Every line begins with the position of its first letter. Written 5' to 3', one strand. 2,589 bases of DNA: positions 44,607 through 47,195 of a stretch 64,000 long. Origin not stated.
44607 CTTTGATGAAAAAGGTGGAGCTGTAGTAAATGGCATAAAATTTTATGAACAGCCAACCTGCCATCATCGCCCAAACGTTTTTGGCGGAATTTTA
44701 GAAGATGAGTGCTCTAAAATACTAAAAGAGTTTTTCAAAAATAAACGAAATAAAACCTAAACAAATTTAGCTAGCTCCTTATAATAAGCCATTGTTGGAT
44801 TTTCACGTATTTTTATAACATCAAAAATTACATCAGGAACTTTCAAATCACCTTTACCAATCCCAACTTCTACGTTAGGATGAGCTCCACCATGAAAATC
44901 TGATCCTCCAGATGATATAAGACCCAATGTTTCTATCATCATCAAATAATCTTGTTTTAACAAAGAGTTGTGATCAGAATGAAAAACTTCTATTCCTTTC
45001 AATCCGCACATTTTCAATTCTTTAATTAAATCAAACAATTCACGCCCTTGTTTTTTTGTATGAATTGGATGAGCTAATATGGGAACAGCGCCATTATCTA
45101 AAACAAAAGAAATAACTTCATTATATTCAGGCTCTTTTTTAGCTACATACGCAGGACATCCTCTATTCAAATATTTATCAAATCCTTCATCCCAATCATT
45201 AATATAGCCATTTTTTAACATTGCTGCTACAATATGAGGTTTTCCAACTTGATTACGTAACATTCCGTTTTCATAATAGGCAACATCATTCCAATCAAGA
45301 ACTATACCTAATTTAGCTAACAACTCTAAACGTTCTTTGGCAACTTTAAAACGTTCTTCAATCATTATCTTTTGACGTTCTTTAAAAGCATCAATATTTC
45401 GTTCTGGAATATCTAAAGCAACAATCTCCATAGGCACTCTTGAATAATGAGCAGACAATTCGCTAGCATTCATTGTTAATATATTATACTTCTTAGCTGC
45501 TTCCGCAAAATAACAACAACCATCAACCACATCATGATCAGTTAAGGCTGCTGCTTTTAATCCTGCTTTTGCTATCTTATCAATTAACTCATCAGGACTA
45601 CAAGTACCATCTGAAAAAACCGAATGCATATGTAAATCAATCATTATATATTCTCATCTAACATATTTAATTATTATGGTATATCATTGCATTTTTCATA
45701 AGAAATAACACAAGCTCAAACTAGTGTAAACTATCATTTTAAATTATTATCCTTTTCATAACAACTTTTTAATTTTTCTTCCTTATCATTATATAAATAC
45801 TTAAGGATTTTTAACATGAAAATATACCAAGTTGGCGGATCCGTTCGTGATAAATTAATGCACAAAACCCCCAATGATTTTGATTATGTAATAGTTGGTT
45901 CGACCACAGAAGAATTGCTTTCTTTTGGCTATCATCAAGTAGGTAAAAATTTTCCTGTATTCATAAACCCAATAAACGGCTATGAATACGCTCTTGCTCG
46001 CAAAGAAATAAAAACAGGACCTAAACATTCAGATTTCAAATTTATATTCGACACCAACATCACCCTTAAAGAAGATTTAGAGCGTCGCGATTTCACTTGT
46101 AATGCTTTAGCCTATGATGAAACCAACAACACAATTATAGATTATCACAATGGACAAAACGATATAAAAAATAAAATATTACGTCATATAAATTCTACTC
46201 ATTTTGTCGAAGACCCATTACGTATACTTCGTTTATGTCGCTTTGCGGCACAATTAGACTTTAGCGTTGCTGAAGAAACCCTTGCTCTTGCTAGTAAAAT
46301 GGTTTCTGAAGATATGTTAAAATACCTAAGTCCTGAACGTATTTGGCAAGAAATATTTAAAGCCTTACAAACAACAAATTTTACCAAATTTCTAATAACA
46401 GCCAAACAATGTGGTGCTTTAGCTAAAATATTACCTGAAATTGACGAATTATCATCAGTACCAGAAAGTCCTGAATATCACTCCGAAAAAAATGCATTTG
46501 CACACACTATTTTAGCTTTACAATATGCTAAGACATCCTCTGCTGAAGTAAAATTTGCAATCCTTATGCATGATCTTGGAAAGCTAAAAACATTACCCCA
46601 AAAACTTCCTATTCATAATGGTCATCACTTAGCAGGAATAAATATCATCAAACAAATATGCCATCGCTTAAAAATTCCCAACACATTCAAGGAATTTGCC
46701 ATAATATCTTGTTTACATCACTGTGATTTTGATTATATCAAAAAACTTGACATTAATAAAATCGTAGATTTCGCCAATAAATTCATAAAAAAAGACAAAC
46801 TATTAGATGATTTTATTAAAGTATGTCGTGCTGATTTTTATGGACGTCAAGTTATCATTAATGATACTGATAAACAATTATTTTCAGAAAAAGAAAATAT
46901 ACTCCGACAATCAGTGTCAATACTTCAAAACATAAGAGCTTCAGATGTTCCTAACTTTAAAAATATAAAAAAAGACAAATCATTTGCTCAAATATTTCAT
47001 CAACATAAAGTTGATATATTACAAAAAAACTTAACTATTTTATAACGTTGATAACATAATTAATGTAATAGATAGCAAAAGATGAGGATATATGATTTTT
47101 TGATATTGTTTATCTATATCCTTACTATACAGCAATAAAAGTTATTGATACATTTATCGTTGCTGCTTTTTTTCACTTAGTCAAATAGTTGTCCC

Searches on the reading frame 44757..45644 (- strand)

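Call 99: search_protein_families(library=pfam, proteins=[window:44757-45644:-], max_evalue=0.001)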
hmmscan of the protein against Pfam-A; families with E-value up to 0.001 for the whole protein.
window:44757-45644:- (295 aa): 1 family
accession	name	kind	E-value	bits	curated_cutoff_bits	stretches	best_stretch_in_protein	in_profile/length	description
PF02811.25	PHP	-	3.7e-12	47.3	26.4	1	3-66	1-66/164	PHP domain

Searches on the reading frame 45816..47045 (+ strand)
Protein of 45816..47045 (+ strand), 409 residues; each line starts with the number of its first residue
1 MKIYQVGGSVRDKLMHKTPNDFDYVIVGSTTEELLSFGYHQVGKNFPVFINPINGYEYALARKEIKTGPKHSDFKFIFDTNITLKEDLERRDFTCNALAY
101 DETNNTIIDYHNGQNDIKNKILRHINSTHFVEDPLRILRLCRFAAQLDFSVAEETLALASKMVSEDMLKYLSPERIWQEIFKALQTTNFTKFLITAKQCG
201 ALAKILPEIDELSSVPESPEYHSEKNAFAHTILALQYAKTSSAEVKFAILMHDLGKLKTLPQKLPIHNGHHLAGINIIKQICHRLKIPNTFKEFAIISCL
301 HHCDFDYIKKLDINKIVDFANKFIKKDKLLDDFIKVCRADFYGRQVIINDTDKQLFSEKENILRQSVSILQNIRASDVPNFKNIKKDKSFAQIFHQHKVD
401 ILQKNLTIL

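Call 47: find_encoding_contigs(protein=window:45816-47045:+, flank=3000, max_places=8)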
Protein window:45816-47045:+ (409 aa): no gene with exactly this product is on record in the collection.

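Call 99: search_protein_families(library=pfam, proteins=[window:45816-47045:+], max_evalue=0.001)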
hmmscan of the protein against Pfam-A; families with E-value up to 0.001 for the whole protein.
window:45816-47045:+ (409 aa): 3 families
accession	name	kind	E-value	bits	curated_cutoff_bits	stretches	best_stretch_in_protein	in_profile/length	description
PF01743.26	PolyA_pol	-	1.3e-21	77.6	23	1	3-123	1-126/126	Poly A polymerase head domain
PF12627.12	PolyA_pol_RNAbd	-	2.8e-09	37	22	1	148-211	1-62/64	Probable RNA and SrmB- binding site of polymerase A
PF01966.28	HD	-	0.0001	23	22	1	222-314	4-104/116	HD domain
